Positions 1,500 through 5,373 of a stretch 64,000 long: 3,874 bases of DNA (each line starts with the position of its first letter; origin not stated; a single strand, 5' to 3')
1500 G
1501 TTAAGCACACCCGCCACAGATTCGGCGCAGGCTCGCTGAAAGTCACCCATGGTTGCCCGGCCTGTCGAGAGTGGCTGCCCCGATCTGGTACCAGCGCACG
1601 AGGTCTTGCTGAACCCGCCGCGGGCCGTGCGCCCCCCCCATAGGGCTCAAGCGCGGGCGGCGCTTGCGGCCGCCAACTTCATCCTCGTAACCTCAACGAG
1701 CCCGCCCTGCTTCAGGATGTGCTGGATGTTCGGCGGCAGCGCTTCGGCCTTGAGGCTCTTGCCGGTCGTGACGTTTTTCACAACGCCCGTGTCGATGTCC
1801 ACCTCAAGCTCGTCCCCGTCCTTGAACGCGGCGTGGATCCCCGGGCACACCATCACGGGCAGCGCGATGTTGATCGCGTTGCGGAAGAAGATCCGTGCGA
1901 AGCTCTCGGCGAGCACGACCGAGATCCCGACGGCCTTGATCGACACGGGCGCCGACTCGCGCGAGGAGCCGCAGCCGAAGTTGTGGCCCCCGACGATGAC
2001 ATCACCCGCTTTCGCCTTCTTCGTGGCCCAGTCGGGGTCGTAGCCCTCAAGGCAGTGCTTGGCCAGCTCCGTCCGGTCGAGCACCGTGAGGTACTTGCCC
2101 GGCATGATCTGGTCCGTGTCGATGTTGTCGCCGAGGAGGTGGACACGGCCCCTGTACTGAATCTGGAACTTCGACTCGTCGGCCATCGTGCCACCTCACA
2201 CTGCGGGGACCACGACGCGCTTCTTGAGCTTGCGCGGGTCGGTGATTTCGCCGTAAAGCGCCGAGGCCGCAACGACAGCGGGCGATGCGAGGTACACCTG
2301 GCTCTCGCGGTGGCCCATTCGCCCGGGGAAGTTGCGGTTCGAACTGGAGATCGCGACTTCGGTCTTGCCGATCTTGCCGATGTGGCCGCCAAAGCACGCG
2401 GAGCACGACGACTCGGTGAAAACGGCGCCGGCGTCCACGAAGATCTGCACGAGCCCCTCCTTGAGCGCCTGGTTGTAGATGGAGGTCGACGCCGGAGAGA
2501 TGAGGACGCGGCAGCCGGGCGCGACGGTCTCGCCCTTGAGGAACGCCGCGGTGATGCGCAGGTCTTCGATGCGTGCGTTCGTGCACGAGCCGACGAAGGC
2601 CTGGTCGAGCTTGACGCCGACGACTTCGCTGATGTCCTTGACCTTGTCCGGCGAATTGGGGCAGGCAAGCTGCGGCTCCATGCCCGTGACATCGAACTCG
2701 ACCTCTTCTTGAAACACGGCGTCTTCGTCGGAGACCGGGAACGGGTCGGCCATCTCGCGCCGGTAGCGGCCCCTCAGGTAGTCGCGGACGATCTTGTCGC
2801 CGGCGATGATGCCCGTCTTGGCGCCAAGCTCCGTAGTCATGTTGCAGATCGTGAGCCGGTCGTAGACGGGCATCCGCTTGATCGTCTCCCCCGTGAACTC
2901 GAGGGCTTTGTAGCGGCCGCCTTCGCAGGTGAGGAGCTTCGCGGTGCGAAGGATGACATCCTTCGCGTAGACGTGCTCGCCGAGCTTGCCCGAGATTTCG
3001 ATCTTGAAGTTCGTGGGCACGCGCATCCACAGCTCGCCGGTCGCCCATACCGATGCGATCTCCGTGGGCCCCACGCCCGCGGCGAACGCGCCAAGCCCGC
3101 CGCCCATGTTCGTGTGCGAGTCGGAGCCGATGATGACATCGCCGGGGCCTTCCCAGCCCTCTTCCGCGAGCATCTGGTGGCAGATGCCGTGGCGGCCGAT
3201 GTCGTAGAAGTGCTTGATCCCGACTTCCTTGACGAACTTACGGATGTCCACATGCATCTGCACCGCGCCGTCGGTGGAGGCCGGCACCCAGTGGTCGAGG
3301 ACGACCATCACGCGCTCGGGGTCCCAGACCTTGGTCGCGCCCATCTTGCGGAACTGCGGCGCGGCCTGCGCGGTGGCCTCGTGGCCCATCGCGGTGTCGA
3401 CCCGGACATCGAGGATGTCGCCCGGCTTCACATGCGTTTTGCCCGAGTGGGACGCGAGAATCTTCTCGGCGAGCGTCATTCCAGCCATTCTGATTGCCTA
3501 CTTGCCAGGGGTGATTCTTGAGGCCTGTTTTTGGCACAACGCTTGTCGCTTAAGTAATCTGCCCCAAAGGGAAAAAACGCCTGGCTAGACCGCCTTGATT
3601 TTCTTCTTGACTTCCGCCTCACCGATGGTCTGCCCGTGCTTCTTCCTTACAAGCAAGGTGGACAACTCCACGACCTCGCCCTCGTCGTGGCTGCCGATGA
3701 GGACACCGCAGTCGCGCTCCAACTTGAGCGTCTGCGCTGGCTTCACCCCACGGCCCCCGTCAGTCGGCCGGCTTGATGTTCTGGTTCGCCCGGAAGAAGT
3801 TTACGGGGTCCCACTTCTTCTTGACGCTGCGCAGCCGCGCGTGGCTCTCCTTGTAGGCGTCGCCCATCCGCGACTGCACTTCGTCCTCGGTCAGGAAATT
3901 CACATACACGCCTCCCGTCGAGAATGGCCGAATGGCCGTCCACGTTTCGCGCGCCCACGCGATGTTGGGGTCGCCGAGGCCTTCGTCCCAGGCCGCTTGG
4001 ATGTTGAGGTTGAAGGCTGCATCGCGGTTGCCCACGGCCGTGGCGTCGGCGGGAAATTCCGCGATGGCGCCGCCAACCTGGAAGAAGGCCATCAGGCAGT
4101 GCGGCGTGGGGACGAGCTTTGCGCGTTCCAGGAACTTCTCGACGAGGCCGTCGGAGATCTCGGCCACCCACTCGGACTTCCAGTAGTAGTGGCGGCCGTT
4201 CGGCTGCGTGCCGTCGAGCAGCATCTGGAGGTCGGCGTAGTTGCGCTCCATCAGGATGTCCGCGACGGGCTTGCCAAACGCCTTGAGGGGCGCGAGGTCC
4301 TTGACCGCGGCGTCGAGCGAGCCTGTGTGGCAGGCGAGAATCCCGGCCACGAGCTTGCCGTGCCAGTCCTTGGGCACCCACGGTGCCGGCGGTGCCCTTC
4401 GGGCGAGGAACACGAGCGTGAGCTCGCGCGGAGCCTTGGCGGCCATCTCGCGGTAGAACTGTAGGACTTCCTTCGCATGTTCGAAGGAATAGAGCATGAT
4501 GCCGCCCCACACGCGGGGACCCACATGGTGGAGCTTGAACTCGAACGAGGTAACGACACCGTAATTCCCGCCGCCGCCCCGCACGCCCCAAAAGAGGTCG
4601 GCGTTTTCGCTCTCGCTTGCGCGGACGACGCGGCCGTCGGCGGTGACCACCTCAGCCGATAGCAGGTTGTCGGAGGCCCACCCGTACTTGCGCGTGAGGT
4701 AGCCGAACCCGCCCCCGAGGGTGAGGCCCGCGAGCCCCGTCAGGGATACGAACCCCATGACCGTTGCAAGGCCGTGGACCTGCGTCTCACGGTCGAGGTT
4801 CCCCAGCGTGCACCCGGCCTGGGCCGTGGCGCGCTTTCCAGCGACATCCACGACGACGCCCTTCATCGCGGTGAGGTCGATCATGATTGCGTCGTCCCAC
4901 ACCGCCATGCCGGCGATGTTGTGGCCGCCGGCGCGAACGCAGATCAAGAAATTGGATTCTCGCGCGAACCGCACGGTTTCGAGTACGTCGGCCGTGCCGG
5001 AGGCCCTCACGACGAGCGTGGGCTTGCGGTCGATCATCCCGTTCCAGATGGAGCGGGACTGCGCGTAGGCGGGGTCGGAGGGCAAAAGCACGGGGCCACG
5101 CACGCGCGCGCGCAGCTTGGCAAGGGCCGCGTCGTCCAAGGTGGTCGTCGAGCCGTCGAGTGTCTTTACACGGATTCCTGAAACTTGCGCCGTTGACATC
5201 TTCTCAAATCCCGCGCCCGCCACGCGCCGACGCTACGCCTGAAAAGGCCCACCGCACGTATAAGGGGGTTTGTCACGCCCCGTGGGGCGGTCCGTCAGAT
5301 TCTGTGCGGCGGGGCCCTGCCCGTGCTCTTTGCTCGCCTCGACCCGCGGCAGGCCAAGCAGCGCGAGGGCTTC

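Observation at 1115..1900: About 250-bp segmental duplication of the leuD 3' end, creating a chimeric pseudo-ORF about 520 bp downstream of intact leuD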

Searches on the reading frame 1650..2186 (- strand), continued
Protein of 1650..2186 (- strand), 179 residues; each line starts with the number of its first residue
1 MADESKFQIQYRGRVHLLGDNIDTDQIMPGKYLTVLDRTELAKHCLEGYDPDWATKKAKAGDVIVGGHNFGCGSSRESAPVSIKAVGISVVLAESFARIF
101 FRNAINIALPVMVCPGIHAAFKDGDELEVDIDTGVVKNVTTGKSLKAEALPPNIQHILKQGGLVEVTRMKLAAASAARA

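Call 32: search_protein_families(library=pfam, proteins=[L082:10544-10873:-, L083:4913-5257:-, L082:10939-11547:-, L091:11805-11996:-, L091:11993-12421:-, L091:10558-11838:-, L090:10612-11238:+, L094:10544-10834:-, L095:4811-5107:-, L097:10573-11112:-], max_evalue=0.1)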
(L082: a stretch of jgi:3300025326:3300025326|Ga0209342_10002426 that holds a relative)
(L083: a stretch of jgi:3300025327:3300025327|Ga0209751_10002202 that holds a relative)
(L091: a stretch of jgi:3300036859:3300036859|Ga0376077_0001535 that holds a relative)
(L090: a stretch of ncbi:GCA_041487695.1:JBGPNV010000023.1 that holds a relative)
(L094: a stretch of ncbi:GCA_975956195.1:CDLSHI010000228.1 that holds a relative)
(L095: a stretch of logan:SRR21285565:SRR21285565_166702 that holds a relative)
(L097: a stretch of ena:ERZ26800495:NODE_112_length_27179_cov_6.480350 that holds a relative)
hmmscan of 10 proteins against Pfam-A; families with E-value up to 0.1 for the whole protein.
L082:10544-10873:- (109 aa): 0 families

L083:4913-5257:- (114 aa): 1 family
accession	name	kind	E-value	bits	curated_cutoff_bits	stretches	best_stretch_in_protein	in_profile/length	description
PF05168.19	HEPN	-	0.051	14.2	22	1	2-109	8-114/117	HEPN domain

L082:10939-11547:- (202 aa): 7 families
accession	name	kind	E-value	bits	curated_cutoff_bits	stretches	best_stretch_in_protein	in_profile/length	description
PF01909.29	NTP_transf_2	-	8.8e-09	36.1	21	1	101-176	4-78/93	Nucleotidyltransferase domain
PF18765.7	Polbeta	-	2e-08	34.7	26.9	1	100-148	2-50/93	Polymerase beta, Nucleotidyltransferase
PF12802.13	MarR_2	-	0.011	16.3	27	1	13-63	4-53/61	MarR family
PF03445.19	DUF294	-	0.011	16.1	21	1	115-151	53-95/138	Putative nucleotidyltransferase DUF294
PF01978.25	TrmB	-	0.016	15.5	25.6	1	28-64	20-56/68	Sugar-specific transcriptional regulator TrmB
PF22600.2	MTPAP-like_central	-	0.033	14.7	27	1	97-149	25-76/139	Poly(A) RNA polymerase, mitochondrial-like, central palm domain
PF10620.15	MdcG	-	0.05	14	26.5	0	104-153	30-76/121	Phosphoribosyl-dephospho-CoA transferase MdcG C-terminal domain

L091:11805-11996:- (63 aa): 0 families

L091:11993-12421:- (142 aa): 5 families
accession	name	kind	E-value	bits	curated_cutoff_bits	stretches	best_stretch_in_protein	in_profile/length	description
PF01909.29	NTP_transf_2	-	9.7e-10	39.1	21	1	42-96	3-65/93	Nucleotidyltransferase domain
PF18765.7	Polbeta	-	1.4e-07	32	26.9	1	51-89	11-49/93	Polymerase beta, Nucleotidyltransferase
PF22600.2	MTPAP-like_central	-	0.016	15.7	27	1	55-92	41-80/139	Poly(A) RNA polymerase, mitochondrial-like, central palm domain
PF02120.21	Flg_hook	-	0.035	14.4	29.8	0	72-102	37-67/85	Flagellar hook-length control protein FliK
PF03445.19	DUF294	-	0.048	14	21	1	57-84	53-79/138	Putative nucleotidyltransferase DUF294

L091:10558-11838:- (426 aa): 8 families
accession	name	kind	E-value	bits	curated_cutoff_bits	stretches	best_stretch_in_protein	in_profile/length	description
PF13173.12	AAA_14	-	1.5e-30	106.3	27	1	39-171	2-129/129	AAA domain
PF13635.12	DUF4143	-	4.6e-16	59.4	28.1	1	228-371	2-160/160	Domain of unknown function (DUF4143)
PF01637.24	ATPase_2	-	0.00051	20.4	33.2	0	37-64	18-45/225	ATPase domain predominantly from Archaea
PF13401.12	AAA_22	-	0.0015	19.3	27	1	40-114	6-76/130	AAA domain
PF13481.12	AAA_25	-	0.0055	16.8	27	1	36-113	30-112/195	AAA domain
PF20720.3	nSTAND3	-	0.019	15.1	27.2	1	34-76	12-52/155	Novel STAND NTPase 3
PF12802.13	MarR_2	-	0.023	15.3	27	1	246-288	11-52/61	MarR family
PF00931.28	NB-ARC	-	0.063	13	23.5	0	36-64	15-45/248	NB-ARC domain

L090:10612-11238:+ (208 aa): 0 families

L094:10544-10834:- (96 aa): 0 families

L095:4811-5107:- (98 aa): 1 family
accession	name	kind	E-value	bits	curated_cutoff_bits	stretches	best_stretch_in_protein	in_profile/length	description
PF22233.2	PhyR_sigma-like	-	0.084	13.1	27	0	32-51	15-34/50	Response regulator PhyR, sigma-like domain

L097:10573-11112:- (179 aa): 0 families

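Call 33: search_protein_families(library=ncbifam, proteins=[L082:10544-10873:-, L083:4913-5257:-, L082:10939-11547:-, L091:11805-11996:-, L091:11993-12421:-, L091:10558-11838:-, L090:10612-11238:+, L094:10544-10834:-, L095:4811-5107:-, L097:10573-11112:-], max_evalue=0.1)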
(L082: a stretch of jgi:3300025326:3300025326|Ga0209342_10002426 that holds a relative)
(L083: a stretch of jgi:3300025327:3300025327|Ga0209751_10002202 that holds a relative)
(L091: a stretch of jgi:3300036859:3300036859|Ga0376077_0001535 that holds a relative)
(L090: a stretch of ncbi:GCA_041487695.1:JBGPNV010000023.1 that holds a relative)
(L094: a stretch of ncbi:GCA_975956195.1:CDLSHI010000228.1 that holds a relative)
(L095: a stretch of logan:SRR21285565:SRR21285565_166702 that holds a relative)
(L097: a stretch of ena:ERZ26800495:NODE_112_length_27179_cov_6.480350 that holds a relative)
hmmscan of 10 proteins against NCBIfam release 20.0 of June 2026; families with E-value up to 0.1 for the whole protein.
L082:10544-10873:- (109 aa): 0 families

L083:4913-5257:- (114 aa): 0 families

L082:10939-11547:- (202 aa): 4 families
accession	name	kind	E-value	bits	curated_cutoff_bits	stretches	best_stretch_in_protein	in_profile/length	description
NF047752.1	MntA_antitoxin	equivalog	8.2e-07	28.9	60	1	108-148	4-47/106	type VII toxin-antitoxin system MntA family adenylyltransferase antitoxin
NF051895.1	anti_phage_HalB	equivalog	9.9e-05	22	190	1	116-144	4-32/211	anti-phage Hailong system nucleotidyltransferase HalB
NF033788.1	HTH_metalloreg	subfamily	0.041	13.7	55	1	34-77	29-72/77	metalloregulator ArsR/SmtB family transcription factor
NF045909.1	ANT_9_Ic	equivalog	0.052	12.8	505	1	90-143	12-59/259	aminoglycoside nucleotidyltransferase ANT(9)-Ic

L091:11805-11996:- (63 aa): 0 families

L091:11993-12421:- (142 aa): 5 families
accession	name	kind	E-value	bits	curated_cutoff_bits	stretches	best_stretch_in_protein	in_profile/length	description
NF047752.1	MntA_antitoxin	equivalog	1.1e-06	28.4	60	1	53-87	7-42/106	type VII toxin-antitoxin system MntA family adenylyltransferase antitoxin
NF051895.1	anti_phage_HalB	equivalog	2.5e-05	24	190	1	58-86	4-32/211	anti-phage Hailong system nucleotidyltransferase HalB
NF012212.1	ANT_9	subfamily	0.03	13.6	340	1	57-86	25-54/249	aminoglycoside nucleotidyltransferase ANT(9)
NF045909.1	ANT_9_Ic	equivalog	0.039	13.2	505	1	54-89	28-63/259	aminoglycoside nucleotidyltransferase ANT(9)-Ic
TIGR03135.1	malonate_mdcG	equivalog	0.058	13.2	99.7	0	26-97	86-161/205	malonate decarboxylase holo-[acyl-carrier-protein] synthase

L091:10558-11838:- (426 aa): 4 families
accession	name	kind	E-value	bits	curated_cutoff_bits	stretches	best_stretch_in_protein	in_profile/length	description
TIGR00959.1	ffh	equivalog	0.052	12.4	473.2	1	29-79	89-137/428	signal recognition particle protein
NF003255.0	PRK04213.1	equivalog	0.059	12.7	164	0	36-86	6-59/204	GTP-binding protein EngB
TIGR00750.1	lao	equivalog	0.062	12.4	240.75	0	39-68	34-63/300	methylmalonyl Co-A mutase-associated GTPase MeaB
NF005807.0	PRK07667.1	equivalog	0.068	12.7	221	0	31-75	9-52/193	kinase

L090:10612-11238:+ (208 aa): 0 families

L094:10544-10834:- (96 aa): 0 families

L095:4811-5107:- (98 aa): 0 families

L097:10573-11112:- (179 aa): 0 families

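Call 35: list_cluster_members(proteins=[P0005, P0016, P0020])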
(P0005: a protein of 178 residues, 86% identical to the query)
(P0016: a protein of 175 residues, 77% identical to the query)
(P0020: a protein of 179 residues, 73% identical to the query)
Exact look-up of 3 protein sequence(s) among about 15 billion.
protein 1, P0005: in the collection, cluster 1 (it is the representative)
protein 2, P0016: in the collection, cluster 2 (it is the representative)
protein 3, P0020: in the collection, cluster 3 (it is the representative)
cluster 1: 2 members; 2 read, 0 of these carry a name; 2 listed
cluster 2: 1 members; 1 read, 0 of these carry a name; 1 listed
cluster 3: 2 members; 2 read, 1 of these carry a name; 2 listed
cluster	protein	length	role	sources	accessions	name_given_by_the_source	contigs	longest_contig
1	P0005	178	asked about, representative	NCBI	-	-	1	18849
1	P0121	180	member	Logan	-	-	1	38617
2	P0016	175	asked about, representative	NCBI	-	-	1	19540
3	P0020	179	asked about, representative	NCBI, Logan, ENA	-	-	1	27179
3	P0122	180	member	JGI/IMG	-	3-isopropylmalate/(R)-2-methylmalate dehydratase small subunit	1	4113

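Call 51: search_protein_families(library=pfam, proteins=[L091:13210-13368:-, L090:10612-11238:+], max_evalue=0.05)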
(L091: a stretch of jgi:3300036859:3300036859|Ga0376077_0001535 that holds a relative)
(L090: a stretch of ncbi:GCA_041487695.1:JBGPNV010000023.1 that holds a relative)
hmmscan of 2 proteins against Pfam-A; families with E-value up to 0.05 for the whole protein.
L091:13210-13368:- (52 aa): 0 families

L090:10612-11238:+ (208 aa): 0 families

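Call 67: search_protein_families(library=padloc, proteins=[L091:13478-15496:+, L090:10612-11238:+], max_evalue=0.001)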
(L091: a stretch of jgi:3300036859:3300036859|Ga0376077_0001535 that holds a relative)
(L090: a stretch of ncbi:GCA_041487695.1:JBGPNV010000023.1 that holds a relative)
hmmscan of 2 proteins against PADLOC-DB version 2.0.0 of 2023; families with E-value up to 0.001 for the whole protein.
L091:13478-15496:+ (672 aa): 0 families

L090:10612-11238:+ (208 aa): 0 families

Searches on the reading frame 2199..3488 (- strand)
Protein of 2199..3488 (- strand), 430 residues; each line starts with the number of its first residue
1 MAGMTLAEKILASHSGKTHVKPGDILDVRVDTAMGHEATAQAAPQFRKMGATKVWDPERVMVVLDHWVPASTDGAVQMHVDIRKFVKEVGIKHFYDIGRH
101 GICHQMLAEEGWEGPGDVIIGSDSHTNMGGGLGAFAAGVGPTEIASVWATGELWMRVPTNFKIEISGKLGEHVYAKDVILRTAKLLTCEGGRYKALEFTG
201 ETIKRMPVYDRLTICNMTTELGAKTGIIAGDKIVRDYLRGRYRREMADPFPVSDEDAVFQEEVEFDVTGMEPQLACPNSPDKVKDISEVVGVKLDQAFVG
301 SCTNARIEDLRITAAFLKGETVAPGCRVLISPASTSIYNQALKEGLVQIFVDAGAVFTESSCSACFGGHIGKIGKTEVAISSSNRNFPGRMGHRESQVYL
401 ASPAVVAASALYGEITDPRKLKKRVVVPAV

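Call 10: search_protein_families(library=pfam, proteins=[window:2199-3488:-], max_evalue=0.01)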
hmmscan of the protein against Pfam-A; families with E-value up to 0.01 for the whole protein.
window:2199-3488:- (430 aa): 2 families
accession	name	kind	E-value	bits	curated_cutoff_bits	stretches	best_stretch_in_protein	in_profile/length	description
PF00330.25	Aconitase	-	6.6e-103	345.6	28.7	2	8-290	1-307/463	Aconitase family (aconitate hydratase)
PF04412.18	AcnX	-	0.003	16.8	31.5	1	299-365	296-360/400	Aconitase X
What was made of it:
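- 2196..3488 (-): leuC (aconitase-family large subunit, 430 aa), upstream partner of leuD. Pfam Aconitase E 7e-103 (call 10)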

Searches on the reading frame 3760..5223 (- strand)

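Call 34: search_protein_families(library=pfam, proteins=[window:3760-5223:-], max_evalue=0.00001)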
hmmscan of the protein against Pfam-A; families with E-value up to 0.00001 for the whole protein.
window:3760-5223:- (487 aa): 2 families
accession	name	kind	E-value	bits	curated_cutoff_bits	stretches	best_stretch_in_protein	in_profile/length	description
PF01565.28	FAD_binding_4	-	9.2e-31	106.8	26.4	1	68-203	1-139/139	FAD binding domain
PF08031.17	BBE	-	2.3e-12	47.1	20.6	1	439-484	1-45/45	Berberine and berberine like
